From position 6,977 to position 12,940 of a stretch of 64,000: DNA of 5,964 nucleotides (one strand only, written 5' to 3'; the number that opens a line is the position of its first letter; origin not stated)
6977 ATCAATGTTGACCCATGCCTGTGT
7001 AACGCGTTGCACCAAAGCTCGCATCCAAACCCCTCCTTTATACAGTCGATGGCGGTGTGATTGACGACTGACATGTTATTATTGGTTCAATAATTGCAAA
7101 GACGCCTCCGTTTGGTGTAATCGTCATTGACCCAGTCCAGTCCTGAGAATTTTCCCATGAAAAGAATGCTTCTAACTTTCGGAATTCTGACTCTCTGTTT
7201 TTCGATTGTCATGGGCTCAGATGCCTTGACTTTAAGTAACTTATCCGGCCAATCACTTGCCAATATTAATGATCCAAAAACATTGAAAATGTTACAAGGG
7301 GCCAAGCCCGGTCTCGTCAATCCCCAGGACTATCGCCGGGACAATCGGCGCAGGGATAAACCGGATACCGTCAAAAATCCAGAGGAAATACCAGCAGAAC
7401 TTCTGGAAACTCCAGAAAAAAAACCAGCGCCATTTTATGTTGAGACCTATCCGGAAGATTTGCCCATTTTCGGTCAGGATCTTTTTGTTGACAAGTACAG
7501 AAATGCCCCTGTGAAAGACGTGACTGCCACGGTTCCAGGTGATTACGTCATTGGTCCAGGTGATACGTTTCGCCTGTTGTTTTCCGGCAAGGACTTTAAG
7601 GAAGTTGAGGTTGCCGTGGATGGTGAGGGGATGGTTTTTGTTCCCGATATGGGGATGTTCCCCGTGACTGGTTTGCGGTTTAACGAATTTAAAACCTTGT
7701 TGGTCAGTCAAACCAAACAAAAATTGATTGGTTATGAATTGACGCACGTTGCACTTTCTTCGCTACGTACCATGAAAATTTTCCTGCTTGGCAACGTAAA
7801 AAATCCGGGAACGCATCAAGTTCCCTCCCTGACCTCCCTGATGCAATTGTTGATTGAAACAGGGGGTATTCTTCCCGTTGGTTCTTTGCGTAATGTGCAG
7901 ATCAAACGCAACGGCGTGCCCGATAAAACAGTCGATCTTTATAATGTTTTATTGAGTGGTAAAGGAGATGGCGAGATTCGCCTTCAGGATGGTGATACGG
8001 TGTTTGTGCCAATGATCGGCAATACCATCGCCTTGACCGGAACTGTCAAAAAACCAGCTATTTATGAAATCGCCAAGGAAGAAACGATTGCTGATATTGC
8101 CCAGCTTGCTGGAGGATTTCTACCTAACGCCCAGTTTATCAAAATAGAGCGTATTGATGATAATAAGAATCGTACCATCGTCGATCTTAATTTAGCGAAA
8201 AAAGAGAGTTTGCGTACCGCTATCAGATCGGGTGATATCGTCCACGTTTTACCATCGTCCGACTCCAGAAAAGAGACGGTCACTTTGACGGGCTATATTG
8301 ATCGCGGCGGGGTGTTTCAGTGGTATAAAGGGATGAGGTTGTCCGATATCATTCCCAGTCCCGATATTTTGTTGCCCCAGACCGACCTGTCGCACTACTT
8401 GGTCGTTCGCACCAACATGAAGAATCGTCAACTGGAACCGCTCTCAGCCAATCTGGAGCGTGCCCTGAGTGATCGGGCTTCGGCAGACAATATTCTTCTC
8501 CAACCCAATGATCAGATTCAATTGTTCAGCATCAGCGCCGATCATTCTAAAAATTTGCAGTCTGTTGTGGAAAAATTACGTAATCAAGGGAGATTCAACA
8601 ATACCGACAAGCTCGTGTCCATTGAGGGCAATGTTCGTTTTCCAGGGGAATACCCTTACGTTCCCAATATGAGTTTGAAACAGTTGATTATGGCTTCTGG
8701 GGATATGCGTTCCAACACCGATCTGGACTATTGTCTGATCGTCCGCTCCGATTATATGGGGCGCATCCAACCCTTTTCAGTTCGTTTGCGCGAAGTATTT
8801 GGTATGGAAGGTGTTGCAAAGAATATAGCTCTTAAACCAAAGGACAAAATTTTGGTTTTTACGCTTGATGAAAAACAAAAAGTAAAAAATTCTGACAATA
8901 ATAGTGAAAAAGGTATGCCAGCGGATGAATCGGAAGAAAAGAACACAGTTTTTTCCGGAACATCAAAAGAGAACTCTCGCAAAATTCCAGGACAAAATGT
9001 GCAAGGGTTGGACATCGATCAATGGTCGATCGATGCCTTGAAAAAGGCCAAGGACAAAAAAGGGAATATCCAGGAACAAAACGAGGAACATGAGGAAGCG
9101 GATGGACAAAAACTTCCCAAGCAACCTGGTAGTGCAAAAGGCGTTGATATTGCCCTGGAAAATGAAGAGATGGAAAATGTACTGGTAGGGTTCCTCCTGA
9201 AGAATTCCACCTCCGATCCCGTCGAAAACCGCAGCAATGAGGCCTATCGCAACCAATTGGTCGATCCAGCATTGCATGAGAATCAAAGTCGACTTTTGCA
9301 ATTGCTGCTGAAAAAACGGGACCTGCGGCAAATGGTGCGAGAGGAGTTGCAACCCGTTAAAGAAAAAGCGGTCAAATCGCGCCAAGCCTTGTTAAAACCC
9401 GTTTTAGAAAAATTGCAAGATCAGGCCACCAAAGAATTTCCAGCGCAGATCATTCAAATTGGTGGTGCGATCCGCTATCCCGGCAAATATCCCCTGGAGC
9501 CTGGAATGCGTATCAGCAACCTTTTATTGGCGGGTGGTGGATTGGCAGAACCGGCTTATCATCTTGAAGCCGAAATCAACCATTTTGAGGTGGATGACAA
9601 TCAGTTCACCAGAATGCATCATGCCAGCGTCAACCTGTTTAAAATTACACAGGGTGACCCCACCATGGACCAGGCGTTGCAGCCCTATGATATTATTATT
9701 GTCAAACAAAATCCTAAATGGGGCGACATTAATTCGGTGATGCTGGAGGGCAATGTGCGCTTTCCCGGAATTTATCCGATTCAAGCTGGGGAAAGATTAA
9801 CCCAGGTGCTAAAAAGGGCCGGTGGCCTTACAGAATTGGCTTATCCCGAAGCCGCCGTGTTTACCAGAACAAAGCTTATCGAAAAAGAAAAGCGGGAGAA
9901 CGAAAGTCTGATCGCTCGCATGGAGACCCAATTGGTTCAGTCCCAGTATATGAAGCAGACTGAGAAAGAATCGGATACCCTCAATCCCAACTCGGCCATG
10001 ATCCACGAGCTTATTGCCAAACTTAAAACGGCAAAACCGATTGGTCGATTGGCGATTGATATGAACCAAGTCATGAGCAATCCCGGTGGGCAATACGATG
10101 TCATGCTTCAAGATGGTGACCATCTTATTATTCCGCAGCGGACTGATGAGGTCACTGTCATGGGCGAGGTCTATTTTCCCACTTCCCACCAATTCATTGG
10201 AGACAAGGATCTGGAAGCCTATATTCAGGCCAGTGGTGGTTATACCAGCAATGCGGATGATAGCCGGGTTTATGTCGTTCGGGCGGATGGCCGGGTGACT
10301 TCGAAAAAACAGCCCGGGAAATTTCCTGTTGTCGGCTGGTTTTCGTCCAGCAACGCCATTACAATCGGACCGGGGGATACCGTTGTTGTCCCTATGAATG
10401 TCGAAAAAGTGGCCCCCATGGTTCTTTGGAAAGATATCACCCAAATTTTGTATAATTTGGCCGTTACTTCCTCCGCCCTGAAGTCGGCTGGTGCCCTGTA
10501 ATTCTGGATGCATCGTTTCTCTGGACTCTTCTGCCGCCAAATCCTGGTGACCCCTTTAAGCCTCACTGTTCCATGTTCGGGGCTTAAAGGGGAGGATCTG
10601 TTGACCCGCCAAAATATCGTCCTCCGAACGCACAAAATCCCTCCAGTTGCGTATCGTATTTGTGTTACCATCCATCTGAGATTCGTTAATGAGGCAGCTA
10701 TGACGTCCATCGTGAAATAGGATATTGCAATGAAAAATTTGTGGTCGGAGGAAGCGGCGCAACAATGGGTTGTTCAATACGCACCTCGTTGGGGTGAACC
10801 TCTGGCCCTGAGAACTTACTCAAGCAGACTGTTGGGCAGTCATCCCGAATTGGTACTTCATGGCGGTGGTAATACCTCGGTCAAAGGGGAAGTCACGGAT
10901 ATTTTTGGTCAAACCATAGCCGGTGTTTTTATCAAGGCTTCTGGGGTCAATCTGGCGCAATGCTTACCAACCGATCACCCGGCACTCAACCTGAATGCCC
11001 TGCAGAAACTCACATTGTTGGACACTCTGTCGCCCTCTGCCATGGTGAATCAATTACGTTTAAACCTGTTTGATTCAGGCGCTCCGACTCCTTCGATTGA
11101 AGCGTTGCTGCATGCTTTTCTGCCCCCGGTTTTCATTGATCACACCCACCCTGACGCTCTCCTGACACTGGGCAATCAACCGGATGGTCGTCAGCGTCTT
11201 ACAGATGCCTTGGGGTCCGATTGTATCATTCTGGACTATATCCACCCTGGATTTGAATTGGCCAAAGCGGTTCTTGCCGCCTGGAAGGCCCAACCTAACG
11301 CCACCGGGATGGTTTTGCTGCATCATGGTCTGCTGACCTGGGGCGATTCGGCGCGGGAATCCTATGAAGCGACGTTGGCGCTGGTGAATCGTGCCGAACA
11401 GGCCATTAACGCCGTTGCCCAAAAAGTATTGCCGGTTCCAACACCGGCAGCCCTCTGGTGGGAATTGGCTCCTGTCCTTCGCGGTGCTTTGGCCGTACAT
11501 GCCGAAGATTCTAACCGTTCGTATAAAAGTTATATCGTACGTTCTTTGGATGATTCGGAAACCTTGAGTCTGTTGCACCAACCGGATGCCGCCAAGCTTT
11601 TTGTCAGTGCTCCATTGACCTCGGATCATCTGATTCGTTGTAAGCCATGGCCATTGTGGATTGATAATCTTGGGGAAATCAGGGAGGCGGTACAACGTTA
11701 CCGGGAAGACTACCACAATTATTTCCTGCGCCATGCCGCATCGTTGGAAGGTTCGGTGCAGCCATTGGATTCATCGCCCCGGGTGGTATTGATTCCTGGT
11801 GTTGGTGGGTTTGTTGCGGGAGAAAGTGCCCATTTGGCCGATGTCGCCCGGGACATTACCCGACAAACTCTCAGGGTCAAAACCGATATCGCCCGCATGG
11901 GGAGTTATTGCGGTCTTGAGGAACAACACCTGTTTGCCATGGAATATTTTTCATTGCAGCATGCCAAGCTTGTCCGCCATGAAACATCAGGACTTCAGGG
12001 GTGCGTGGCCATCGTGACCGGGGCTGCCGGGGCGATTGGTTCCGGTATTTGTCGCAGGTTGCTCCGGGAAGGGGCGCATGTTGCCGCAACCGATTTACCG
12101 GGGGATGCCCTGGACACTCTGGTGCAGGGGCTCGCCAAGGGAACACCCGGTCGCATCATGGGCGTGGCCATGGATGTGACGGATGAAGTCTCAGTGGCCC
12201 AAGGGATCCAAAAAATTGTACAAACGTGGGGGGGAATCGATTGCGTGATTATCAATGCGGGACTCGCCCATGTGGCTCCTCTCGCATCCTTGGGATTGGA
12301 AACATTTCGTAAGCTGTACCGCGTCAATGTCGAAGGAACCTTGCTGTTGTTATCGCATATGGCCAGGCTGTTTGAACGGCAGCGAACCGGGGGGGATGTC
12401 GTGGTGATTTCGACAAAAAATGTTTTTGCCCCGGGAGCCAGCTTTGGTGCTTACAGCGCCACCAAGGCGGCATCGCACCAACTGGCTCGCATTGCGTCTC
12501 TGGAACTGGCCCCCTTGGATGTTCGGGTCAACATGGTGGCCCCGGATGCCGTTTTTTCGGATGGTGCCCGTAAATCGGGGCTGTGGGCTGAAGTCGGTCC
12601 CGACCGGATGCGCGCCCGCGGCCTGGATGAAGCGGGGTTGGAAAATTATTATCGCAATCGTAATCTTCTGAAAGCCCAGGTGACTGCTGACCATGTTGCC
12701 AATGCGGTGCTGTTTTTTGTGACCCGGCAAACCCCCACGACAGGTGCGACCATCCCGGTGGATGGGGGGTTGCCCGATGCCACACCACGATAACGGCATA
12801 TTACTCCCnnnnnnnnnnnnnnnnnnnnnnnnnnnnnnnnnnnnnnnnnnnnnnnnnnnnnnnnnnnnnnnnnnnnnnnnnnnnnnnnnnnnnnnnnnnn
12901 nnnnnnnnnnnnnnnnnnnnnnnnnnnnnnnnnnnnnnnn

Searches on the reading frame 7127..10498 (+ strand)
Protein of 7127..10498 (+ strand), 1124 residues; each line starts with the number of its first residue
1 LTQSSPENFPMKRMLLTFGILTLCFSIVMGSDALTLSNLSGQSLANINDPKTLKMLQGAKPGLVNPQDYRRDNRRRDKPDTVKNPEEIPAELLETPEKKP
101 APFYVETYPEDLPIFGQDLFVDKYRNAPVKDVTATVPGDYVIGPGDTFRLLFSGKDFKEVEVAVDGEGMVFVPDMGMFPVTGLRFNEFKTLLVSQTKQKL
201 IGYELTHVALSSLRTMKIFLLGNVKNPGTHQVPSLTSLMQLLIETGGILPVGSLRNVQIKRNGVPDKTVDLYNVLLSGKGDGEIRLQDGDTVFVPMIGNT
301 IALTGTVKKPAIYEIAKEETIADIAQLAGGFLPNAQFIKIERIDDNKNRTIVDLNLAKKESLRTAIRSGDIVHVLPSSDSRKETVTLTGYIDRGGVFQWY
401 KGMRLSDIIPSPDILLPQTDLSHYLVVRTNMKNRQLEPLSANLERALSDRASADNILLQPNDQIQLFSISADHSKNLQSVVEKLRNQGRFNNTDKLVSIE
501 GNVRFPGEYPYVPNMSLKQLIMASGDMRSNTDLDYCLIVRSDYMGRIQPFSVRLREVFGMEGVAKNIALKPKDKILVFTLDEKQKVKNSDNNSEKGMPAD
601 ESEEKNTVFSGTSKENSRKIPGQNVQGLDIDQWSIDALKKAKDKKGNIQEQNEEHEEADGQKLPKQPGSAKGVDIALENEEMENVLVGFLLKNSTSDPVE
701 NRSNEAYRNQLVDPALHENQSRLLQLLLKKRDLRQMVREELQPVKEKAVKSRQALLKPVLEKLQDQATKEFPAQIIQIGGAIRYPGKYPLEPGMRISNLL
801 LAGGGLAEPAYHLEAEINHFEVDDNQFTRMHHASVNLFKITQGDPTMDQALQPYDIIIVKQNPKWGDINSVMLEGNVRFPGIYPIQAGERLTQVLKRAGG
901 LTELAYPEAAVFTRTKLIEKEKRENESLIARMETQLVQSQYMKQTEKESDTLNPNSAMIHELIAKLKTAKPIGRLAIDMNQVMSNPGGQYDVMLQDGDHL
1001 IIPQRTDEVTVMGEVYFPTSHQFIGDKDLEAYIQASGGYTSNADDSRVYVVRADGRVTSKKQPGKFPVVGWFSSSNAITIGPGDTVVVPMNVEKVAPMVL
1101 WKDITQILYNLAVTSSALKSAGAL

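Call 23: search_protein_families(library=pfam, proteins=[window:7127-10498:+], max_evalue=0.001)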
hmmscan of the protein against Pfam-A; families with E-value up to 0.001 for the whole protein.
window:7127-10498:+ (1124 aa): 4 families
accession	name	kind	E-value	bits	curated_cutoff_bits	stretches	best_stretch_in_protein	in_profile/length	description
PF10531.15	SLBB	-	2e-39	133.6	27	4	871-914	2-45/55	SLBB domain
PF22461.2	SLBB_2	-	2.9e-25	88.6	27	1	217-294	2-79/79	SLBB domain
PF02563.21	Poly_export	-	1.9e-11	44.4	28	1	136-197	3-64/77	Polysaccharide biosynthesis/export protein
PF21621.3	MPI_cupin_dom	-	7.7e-05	23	27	0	991-1021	48-78/79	Mannose-6-phosphate isomerase, cupin domain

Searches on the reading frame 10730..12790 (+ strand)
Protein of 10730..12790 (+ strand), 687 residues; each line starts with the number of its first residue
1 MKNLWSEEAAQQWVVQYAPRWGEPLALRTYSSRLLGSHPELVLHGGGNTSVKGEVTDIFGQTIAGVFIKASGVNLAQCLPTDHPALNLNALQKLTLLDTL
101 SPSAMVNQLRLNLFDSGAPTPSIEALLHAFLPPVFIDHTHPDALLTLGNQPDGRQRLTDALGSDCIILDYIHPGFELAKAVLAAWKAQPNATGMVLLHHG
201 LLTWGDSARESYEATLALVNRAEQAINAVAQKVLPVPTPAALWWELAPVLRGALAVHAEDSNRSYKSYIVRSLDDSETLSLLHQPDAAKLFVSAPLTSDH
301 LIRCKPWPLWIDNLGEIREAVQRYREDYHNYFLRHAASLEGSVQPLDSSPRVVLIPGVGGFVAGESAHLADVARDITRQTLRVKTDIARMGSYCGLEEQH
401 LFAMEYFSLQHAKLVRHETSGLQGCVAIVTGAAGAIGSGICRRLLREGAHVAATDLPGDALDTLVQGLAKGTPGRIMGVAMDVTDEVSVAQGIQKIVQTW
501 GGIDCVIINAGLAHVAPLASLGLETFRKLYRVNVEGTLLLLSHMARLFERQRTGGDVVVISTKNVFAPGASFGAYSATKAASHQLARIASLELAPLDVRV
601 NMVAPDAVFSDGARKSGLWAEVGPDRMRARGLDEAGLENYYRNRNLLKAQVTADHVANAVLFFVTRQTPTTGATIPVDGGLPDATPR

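Call 23: search_protein_families(library=pfam, proteins=[window:10730-12790:+], max_evalue=0.001)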
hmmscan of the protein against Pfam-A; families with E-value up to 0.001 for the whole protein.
window:10730-12790:+ (687 aa): 8 families
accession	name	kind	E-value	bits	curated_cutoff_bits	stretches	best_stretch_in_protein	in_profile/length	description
PF00106.31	adh_short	-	2.5e-40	138.5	26.6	1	426-615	2-189/195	short chain dehydrogenase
PF13561.12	adh_short_C2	-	7.7e-38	130.8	27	1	431-681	1-235/236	Enoyl-(Acyl carrier protein) reductase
PF00596.27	Aldolase_II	-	4.4e-17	63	22.2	1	33-225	8-182/183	Class II Aldolase and Adducin N-terminal domain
PF08659.16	KR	-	6.4e-09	36.4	22.6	1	427-586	3-160/180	KR domain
PF01370.27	Epimerase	-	8.6e-09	35.6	20.9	1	428-586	2-153/240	NAD dependent epimerase/dehydratase family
PF16363.11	GDP_Man_Dehyd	-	2.5e-05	24.3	27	1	428-566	1-133/332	GDP-mannose 4,6 dehydratase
PF02719.21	Polysacc_synt_2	-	0.00012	21.9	20.2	1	428-586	2-149/293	Polysaccharide biosynthesis protein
PF01073.25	3Beta_HSD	-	0.00044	19.8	22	1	428-542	1-101/280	3-beta hydroxysteroid dehydrogenase/isomerase family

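Call 75: search_protein_families(library=ncbifam, proteins=[window:10730-12790:+], max_evalue=0.00001)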
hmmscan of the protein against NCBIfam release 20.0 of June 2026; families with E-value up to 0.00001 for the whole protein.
window:10730-12790:+ (687 aa): 211 families (the best 25 are shown)
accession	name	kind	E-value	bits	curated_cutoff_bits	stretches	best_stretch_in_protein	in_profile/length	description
NF006194.0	PRK08324.2-2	equivalog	5e-253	841.9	686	1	1-687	1-703/703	bifunctional aldolase/short-chain dehydrogenase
NF006195.0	PRK08324.2-3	equivalog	3.9e-171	570.7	931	1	1-687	1-678/678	bifunctional aldolase/short-chain dehydrogenase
NF006192.0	PRK08324.1-6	equivalog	1e-160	536.4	639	1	1-681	1-679/685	bifunctional aldolase/short-chain dehydrogenase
NF006196.0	PRK08324.2-4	equivalog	5e-156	520.8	831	1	12-680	4-652/657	bifunctional aldolase/short-chain dehydrogenase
NF006190.0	PRK08324.1-4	equivalog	6.3e-143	477.4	1014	1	11-687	4-689/689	bifunctional aldolase/short-chain dehydrogenase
TIGR02632.1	RhaD_aldol-ADH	equivalog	3.7e-128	428.8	567.75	1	30-687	6-676/676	bifunctional rhamnulose-1-phosphate aldolase/short-chain dehydrogenase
NF006193.0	PRK08324.2-1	subfamily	1.1e-127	427.1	1213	1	1-681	1-699/705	bifunctional aldolase/short-chain dehydrogenase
NF006189.0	PRK08324.1-3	equivalog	2.7e-119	399.5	634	1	8-685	9-699/701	bifunctional rhamnulose-1-phosphate aldolase/short-chain dehydrogenase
NF006188.0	PRK08324.1-1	equivalog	1.9e-96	323.9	1152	1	32-684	14-676/679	bifunctional aldolase/short-chain dehydrogenase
NF006191.0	PRK08324.1-5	equivalog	1.1e-94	318.2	1240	1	22-684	25-703/706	bifunctional aldolase/short-chain dehydrogenase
NF006197.0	PRK08324.2-5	equivalog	2.9e-67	227.4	627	2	13-228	5-222/583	bifunctional aldolase/short-chain dehydrogenase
NF005559.1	PRK07231.1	subfamily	4.3e-40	137.8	215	1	422-681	2-247/249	glucose 1-dehydrogenase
TIGR04316.1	dhbA_paeA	equivalog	5e-37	127.8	300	1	427-680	1-246/250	2,3-dihydro-2,3-dihydroxybenzoate dehydrogenase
NF004791.0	PRK06138.1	equivalog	2.4e-35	122.1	312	1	422-681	3-249/252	SDR family oxidoreductase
NF006074.0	PRK08220.1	equivalog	3.5e-35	121.8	312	1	422-680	6-246/251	2,3-dihydro-2,3-dihydroxybenzoate dehydrogenase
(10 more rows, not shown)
